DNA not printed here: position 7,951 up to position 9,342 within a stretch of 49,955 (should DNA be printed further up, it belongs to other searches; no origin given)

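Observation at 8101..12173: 3-dehydroquinate-synthase-like cyclase and SDR embedded among wzy, wzx and a divergent SIS isomerase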

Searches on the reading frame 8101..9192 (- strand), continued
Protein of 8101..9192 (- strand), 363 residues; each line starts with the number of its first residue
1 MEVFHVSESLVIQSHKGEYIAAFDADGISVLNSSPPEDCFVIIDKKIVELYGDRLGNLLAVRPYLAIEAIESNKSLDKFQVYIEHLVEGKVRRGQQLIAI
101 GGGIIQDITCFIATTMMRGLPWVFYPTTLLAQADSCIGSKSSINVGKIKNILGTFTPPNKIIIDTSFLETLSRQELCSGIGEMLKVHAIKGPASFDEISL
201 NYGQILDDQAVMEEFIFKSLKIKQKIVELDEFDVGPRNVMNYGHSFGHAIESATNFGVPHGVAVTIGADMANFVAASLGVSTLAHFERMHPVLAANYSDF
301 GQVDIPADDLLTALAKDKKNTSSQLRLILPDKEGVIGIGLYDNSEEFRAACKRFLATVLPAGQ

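Call 45: search_dna_similar(query=window:8101-9192:-, collection=plasmids, mode=protein, max_rows=60, rows=spread)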
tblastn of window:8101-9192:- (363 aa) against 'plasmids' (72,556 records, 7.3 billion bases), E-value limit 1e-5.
Records with a match: 123; places in all: 124; records where one place covers at least 80% of the query: 29.
Best place of each record, by identity: <60% 123.
By first word of the organism name: Streptomyces 40; Lactococcus 9; Ketogulonicigenium 5; Paracoccus 4; Sinorhizobium 4; Acinetobacter 4; Escherichia 3; Pasteurella 3; Mycetohabitans 3; Proteus 2; and 38 more.
By predicted mobility (MOB-suite, as given by PLSDB): non-mobilizable 95; mobilizable 19; conjugative 9.
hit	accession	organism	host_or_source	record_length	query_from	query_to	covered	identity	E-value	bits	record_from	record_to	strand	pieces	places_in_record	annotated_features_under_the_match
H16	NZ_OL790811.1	Proteus mirabilis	-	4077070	37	353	87%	32.9%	4e-27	120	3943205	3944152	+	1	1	none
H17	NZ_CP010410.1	Xanthomonas sacchari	cell culture,rice seeds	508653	40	329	80%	34.1%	6e-38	152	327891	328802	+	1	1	aroB: 3-dehydroquinate synthase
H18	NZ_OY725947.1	Bacteroides finegoldii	-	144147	31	338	85%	32.0%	2e-26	118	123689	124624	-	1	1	aroB: 3-dehydroquinate synthase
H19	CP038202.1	Paracoccus ferrooxidans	single cell,bioreactor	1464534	41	329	80%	34.0%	1e-33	139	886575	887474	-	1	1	3-dehydroquinate synthase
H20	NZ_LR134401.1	Listeria monocytogenes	Homo sapiens,Vein blood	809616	39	334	82%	33.0%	7e-29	125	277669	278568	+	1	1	aroB: 3-dehydroquinate synthase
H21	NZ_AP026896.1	Aeromonas caviae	Microbe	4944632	71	339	74%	35.9%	1e-29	127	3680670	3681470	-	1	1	none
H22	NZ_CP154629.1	Acetoanaerobium noterae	cell culture,Sludge of a digestion ...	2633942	37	334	82%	32.4%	6e-31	131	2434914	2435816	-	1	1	none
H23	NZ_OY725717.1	Collinsella aerofaciens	-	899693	13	338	90%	29.4%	3e-28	123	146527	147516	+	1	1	aroB: 3-dehydroquinate synthase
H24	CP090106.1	Sinorhizobium meliloti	Medicago,Cell culture,Plant nodule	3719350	41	329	80%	32.6%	1e-30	130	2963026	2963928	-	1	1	aroB: 3-dehydroquinate synthase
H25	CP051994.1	Staphylococcus aureus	Homo sapiens,respiratory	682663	37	354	88%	29.5%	2e-31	132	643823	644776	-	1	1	3-dehydroquinate synthase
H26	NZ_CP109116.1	Streptomyces sp. NBC_01768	-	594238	65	360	82%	31.6%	4e-30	129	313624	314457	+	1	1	3-dehydroquinate synthase family protein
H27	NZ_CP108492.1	Streptomyces sp. NBC_01243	-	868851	65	360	82%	31.6%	4e-30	129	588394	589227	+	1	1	3-dehydroquinate synthase family protein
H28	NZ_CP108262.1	Streptomyces sp. NBC_00053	-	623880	65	360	82%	31.6%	5e-30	128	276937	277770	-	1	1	3-dehydroquinate synthase family protein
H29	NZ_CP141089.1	Escherichia coli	Homo sapiens,Infected Human Urine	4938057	37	330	81%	31.8%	3e-27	120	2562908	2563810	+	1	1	none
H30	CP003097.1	Thermovirga lienii DSM 17291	production water from an oil well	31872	40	332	81%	31.9%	4e-25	114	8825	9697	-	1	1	3-dehydroquinate synthase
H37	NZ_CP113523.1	Pasteurella multocida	rabbit,mixed culture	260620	71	329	71%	34.7%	1e-31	133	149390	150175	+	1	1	aroB: 3-dehydroquinate synthase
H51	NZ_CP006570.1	Sodalis praecaptivus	-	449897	71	320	69%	30.4%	4e-17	91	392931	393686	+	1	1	2-deoxy-scyllo-inosose synthase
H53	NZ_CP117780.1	Burkholderia sp. FERM BP-3421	soil sample,soil sample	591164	41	288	68%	29.5%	3e-19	97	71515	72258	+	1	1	2-deoxy-scyllo-inosose synthase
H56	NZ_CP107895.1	Streptomyces sp. NBC_00467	-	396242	41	289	69%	27.9%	2e-18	94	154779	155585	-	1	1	sedoheptulose 7-phosphate cyclase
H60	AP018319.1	Nostoc sp. HK-01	-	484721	39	279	66%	27.1%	1e-13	80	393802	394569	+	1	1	3-dehydroquinate synthase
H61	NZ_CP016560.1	Streptomyces clavuligerus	-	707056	40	280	66%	27.1%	2e-16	88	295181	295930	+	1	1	sedoheptulose 7-phosphate cyclase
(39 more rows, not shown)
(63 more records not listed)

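Call 46: get_annotated_region(hit=H61, flank=700)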
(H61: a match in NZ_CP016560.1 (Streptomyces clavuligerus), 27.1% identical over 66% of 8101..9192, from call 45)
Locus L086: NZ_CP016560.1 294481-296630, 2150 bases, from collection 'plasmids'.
description: Streptomyces clavuligerus strain F613-1 plasmid pSCL4, complete sequence
organism: Streptomyces clavuligerus (NCBI taxid 1901)
taxonomy: Bacteria; Actinomycetota; Actinomycetes; Kitasatosporales; Streptomycetaceae; Streptomyces; Streptomyces clavuligerus
host: -; source: -; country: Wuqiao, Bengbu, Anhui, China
typing (MOB-suite, as given by PLSDB): non-mobilizable; replicon rep_cluster_12,rep_cluster_1879,rep_cluster_1910,rep_cluster_1922,rep_cluster_40
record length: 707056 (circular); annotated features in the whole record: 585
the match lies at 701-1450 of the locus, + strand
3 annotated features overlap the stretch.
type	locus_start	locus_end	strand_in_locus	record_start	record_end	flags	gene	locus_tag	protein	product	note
CDS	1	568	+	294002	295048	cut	-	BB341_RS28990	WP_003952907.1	ROK family protein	-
CDS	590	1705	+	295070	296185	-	-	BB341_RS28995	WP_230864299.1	sedoheptulose 7-phosphate cyclase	GO:0017000 - antibiotic biosynthetic process [Evidence IEA]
CDS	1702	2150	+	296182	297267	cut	-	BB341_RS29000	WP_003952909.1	hypothetical protein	-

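Call 47: get_annotated_region(hit=H56, flank=700)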
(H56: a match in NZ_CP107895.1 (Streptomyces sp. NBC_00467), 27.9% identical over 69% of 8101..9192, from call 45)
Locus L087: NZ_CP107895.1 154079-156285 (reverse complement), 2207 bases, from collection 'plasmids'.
description: Streptomyces sp. NBC_00467 plasmid unnamed1, complete sequence
organism: Streptomyces sp. NBC_00467 (NCBI taxid 2975752)
taxonomy: Bacteria; Actinomycetota; Actinomycetes; Kitasatosporales; Streptomycetaceae; Streptomyces; Streptomyces sp. NBC 00467
host: -; source: -; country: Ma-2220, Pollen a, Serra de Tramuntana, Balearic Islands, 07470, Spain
typing (MOB-suite, as given by PLSDB): non-mobilizable; replicon rep_cluster_1974
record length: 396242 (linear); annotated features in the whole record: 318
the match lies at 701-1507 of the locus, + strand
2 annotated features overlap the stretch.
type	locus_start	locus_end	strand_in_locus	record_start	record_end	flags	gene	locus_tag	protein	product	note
CDS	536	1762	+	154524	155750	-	-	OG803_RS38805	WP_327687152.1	sedoheptulose 7-phosphate cyclase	GO:0017000 - antibiotic biosynthetic process [Evidence IEA]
CDS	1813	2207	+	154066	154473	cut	-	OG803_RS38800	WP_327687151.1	cupin domain-containing protein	-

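Call 48: get_annotated_region(hit=H51, flank=700)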
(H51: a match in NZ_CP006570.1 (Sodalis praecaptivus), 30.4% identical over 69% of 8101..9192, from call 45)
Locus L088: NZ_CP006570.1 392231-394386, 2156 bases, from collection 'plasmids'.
description: Sodalis praecaptivus strain HS1 plasmid pHS1, complete sequence
organism: Sodalis praecaptivus (NCBI taxid 1239307)
taxonomy: Bacteria; Pseudomonadota; Gammaproteobacteria; Enterobacterales; Bruguierivoracaceae; Sodalis; Sodalis praecaptivus
host: -; source: -; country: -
typing (MOB-suite, as given by PLSDB): non-mobilizable; replicon rep_cluster_931
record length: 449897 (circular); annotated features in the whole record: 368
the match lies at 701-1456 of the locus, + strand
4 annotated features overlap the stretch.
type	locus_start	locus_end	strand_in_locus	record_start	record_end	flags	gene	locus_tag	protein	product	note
CDS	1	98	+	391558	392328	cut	-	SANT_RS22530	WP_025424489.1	PIG-L family deacetylase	-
CDS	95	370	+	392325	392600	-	-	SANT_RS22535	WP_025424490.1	DUF6137 domain-containing protein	-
CDS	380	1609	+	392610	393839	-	-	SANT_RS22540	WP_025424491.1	2-deoxy-scyllo-inosose synthase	-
CDS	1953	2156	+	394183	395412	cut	-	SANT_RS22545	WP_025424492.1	glycosyltransferase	-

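Call 49: get_annotated_region(hit=H53, flank=700)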
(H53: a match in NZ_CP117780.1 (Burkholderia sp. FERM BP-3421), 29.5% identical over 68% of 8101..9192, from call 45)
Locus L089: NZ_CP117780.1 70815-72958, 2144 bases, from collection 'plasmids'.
description: Burkholderia sp. FERM BP-3421 plasmid p1, complete sequence
organism: Burkholderia sp. FERM BP-3421 (NCBI taxid 1494466)
taxonomy: Bacteria; Pseudomonadota; Betaproteobacteria; Burkholderiales; Burkholderiaceae; Burkholderia; Burkholderia sp. FERM BP-3421
host: -; source: soil sample,soil sample; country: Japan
typing (MOB-suite, as given by PLSDB): non-mobilizable
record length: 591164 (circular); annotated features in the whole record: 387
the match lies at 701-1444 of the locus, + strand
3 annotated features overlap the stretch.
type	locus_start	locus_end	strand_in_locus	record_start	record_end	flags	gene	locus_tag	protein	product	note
CDS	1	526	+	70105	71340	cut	-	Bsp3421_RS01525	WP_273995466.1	DegT/DnrJ/EryC1/StrS family aminotransferase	-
CDS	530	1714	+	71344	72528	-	-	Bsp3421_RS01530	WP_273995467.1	2-deoxy-scyllo-inosose synthase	-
CDS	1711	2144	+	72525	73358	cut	-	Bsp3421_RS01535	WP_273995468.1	glycosyltransferase family 9 protein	-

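Call 50: get_annotated_region(hit=H60, flank=700)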
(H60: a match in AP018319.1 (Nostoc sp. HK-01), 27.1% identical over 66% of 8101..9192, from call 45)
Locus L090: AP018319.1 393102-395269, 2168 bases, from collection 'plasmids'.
description: Nostoc sp. HK-01 plasmid plasmid1 DNA, complete genome
organism: Nostoc sp. HK-01 (NCBI taxid 196308)
taxonomy: Bacteria; Cyanobacteriota; Cyanophyceae; Nostocales; Nostocaceae; Nostoc; Nostoc sp. HK-01
host: -; source: -; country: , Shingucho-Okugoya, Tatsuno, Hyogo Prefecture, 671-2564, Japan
typing (MOB-suite, as given by PLSDB): mobilizable; relaxase MOBV
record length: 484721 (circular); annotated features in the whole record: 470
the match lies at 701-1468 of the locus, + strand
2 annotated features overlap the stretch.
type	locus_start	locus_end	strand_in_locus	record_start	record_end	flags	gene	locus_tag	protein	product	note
CDS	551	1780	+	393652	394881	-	-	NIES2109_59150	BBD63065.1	3-dehydroquinate synthase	-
CDS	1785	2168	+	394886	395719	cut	-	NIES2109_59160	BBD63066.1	O-methyltransferase family protein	-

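Call 51: get_annotated_region(hit=H17, flank=500)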
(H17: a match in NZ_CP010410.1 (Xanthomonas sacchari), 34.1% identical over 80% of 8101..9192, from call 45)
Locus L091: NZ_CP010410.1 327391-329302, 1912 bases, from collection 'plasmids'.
description: Xanthomonas sacchari strain R1 plasmid unnamed, complete sequence
organism: Xanthomonas sacchari (NCBI taxid 56458)
taxonomy: Bacteria; Pseudomonadota; Gammaproteobacteria; Lysobacterales; Lysobacteraceae; Xanthomonas; Xanthomonas sacchari
host: -; source: cell culture,rice seeds; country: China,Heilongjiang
typing (MOB-suite, as given by PLSDB): non-mobilizable
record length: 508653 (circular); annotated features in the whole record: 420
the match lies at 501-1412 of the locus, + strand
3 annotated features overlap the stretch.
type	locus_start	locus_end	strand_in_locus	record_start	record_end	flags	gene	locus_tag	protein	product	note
CDS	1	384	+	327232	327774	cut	-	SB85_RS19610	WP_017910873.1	shikimate kinase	GO:0008652 - amino acid biosynthetic process [Evidence IEA]; GO:0009073 - aromatic amino acid family biosynthetic ...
CDS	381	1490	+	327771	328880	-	aroB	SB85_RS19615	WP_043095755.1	3-dehydroquinate synthase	GO:0009423 - chorismate biosynthetic process [Evidence IEA]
CDS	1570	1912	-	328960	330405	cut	-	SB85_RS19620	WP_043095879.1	efflux transporter outer membrane subunit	GO:0006810 - transport [Evidence IEA]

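Call 52: get_annotated_region(hit=H25, flank=500)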
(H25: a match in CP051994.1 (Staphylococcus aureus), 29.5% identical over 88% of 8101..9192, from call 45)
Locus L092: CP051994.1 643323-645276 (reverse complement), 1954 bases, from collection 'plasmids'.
description: Staphylococcus aureus strain ER08327.3 plasmid pER08327.3A.1, complete sequence
organism: Staphylococcus aureus (NCBI taxid 1280)
taxonomy: Bacteria; Bacillota; Bacilli; Bacillales; Staphylococcaceae; Staphylococcus; Staphylococcus aureus
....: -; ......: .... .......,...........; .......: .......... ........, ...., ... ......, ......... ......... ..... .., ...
typing (MOB-suite, as given by PLSDB): non-mobilizable
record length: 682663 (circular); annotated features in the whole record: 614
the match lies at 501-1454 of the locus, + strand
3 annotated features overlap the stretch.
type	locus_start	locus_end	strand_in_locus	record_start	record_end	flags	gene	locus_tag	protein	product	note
CDS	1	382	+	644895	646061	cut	aroC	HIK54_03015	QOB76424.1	chorismate synthase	-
CDS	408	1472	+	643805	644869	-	-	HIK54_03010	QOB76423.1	3-dehydroquinate synthase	-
CDS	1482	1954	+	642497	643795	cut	aroA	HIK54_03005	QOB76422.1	3-phosphoshikimate 1-carboxyvinyltransferase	-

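Call 53: get_annotated_region(hit=H37, flank=500)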
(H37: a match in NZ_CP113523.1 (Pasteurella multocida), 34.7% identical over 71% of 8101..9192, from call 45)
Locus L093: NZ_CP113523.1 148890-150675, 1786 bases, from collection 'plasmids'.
description: Pasteurella multocida strain PF13 plasmid unnamed, complete sequence
organism: Pasteurella multocida (NCBI taxid 747)
taxonomy: Bacteria; Pseudomonadota; Gammaproteobacteria; Pasteurellales; Pasteurellaceae; Pasteurella; Pasteurella multocida
host: -; source: rabbit,mixed culture; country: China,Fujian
typing (MOB-suite, as given by PLSDB): non-mobilizable
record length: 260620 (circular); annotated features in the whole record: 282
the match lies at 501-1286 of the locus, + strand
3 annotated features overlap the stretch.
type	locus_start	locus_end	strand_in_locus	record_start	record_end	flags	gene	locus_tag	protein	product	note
CDS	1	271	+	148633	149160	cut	aroK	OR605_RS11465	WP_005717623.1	shikimate kinase AroK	-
CDS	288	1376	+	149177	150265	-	aroB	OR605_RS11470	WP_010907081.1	3-dehydroquinate synthase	GO:0009423 - chorismate biosynthetic process [Evidence IEA]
CDS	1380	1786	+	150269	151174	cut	-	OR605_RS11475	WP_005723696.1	Dam family site-specific DNA-(adenine-N6)-methyltransferase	GO:0006306 - DNA methylation [Evidence IEA]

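Call 54: get_annotated_region(hit=H26, flank=4000)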
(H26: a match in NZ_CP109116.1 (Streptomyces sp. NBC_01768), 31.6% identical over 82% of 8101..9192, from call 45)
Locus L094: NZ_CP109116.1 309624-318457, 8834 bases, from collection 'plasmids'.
description: Streptomyces sp. NBC_01768 plasmid unnamed1, complete sequence
organism: Streptomyces sp. NBC_01768 (NCBI taxid 2975938)
taxonomy: Bacteria; Actinomycetota; Actinomycetes; Kitasatosporales; Streptomycetaceae; Streptomyces; Streptomyces sp. NBC 01768
host: -; source: -; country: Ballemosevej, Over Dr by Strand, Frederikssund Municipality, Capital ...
typing (MOB-suite, as given by PLSDB): non-mobilizable
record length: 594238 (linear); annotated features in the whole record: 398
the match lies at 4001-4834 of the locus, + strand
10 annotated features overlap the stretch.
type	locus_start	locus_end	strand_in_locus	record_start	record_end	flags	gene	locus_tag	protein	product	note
CDS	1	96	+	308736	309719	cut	-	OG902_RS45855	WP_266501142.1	GNAT family protein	-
CDS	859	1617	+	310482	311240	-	-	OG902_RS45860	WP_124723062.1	alpha/beta fold hydrolase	-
CDS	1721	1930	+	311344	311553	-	-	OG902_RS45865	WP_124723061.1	hypothetical protein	-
CDS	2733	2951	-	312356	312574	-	-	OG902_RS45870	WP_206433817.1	DUF5988 family protein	-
CDS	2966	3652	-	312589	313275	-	-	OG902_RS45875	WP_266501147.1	4'-phosphopantetheinyl transferase superfamily protein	-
CDS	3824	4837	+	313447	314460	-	-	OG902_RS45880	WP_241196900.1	3-dehydroquinate synthase family protein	-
CDS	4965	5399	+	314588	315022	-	-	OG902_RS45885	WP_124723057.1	type II 3-dehydroquinate dehydratase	-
CDS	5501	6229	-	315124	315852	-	-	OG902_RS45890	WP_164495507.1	VC0807 family protein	-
CDS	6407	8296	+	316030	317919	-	-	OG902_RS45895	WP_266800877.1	sensor domain-containing protein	-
CDS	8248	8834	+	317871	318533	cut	-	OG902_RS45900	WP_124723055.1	response regulator transcription factor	GO:0000160 - phosphorelay signal transduction system [Evidence IEA]; GO:0006355 - regulation of DNA-templated ...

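Call 55: get_annotated_region(hit=H24, flank=500)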
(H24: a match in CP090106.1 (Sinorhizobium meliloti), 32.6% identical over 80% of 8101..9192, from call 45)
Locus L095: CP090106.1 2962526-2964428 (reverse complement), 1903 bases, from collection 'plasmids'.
description: Sinorhizobium meliloti strain Ak57 plasmid pSymB, complete sequence
organism: Sinorhizobium meliloti (NCBI taxid 382)
taxonomy: Bacteria; Pseudomonadota; Alphaproteobacteria; Hyphomicrobiales; Rhizobiaceae; Sinorhizobium; Sinorhizobium meliloti
host: -; source: Medicago,Cell culture,Plant nodule; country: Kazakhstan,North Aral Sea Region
typing (MOB-suite, as given by PLSDB): non-mobilizable
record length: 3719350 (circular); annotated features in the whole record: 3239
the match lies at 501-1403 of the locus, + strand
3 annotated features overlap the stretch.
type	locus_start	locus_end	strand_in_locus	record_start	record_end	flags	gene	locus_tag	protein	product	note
CDS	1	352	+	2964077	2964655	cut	-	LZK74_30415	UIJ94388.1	shikimate kinase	-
CDS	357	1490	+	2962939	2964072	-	aroB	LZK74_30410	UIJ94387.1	3-dehydroquinate synthase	-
CDS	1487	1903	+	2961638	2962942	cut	-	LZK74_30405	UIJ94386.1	HlyC/CorC family transporter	-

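Call 76: search_dna_similar(query=window:8101-9192:-, collection=phages, mode=protein, max_rows=10)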
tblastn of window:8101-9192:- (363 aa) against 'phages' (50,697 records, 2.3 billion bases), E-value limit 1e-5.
Records with a match: 16; places in all: 16; records where one place covers at least 80% of the query: 11.
Best place of each record, by identity: <60% 16.
By first word of the organism name: Listeria 6; Salmonella 3; Acinetobacter 2; Bacteriophage 2; Enterococcus 1; Escherichia 1; Staphylococcus 1.
By host as written in the record: Listeria monocytogenes 6; - 4; Homo sapiens 2; Enterococcus faecalis 1; Escherichia coli O157:H7 ATCC 43895 1; Salmonella enterica subsp. enterica serovar Kentucky 1; Staphylococcus aureus 1.
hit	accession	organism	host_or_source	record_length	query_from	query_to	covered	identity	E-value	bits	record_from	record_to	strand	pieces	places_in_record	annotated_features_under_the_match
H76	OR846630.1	Enterococcus phage Efs 1-1-1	Enterococcus faecalis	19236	21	353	92%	34.9%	4e-42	162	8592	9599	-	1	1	record has no annotation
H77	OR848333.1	Listeria phage LM 4-14-1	Listeria monocytogenes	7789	36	334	82%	34.6%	8e-40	155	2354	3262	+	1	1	record has no annotation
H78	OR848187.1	Listeria phage LM 4-14-1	Listeria monocytogenes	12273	39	334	82%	33.0%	6e-30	126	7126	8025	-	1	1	record has no annotation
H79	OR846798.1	Listeria phage LM 4-11-1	Listeria monocytogenes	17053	39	334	82%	33.0%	7e-30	126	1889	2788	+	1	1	record has no annotation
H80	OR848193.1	Listeria phage LM 4-14-1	Listeria monocytogenes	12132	39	334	82%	33.0%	4e-29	124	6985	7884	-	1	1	record has no annotation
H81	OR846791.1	Listeria phage LM 4-11-1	Listeria monocytogenes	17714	39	334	82%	33.0%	5e-29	124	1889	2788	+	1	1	record has no annotation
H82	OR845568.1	Escherichia phage ECO95 1-6-1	Escherichia coli O157:H7 ATCC 43895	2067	37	330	81%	32.1%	2e-31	130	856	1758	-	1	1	record has no annotation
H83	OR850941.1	Salmonella phage S.Kent 1-2-1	Salmonella enterica subsp. enterica ...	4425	37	330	81%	32.1%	3e-31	130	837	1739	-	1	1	record has no annotation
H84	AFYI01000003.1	Salmonella enterica subsp. enterica serovar Infantis str. ...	Homo sapiens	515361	37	330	81%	32.1%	4e-31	130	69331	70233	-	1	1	3-dehydroquinate synthase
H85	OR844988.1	Staphylococcus phage SA 1306 Kay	Staphylococcus aureus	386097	37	354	88%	29.5%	6e-32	132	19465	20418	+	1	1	record has no annotation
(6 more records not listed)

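Call 77: find_encoding_contigs(protein=P0002, flank=5000, max_places=2)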
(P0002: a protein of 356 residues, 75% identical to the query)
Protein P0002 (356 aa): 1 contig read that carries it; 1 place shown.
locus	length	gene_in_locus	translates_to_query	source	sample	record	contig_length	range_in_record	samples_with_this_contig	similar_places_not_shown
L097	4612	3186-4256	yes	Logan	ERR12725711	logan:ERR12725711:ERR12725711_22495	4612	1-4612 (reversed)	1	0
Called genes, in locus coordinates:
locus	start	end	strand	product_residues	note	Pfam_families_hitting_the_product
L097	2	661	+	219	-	?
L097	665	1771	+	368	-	-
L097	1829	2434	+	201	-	PF13580:SIS_2, PF01380:SIS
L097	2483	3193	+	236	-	PF00106:adh_short, PF01370:Epimerase, PF23441:SDR (faint), PF13561:adh_short_C2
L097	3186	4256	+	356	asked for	PF13685:Fe-ADH_2 (faint), PF01761:DHQ_synthase, PF24621:DHQS_C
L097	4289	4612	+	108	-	?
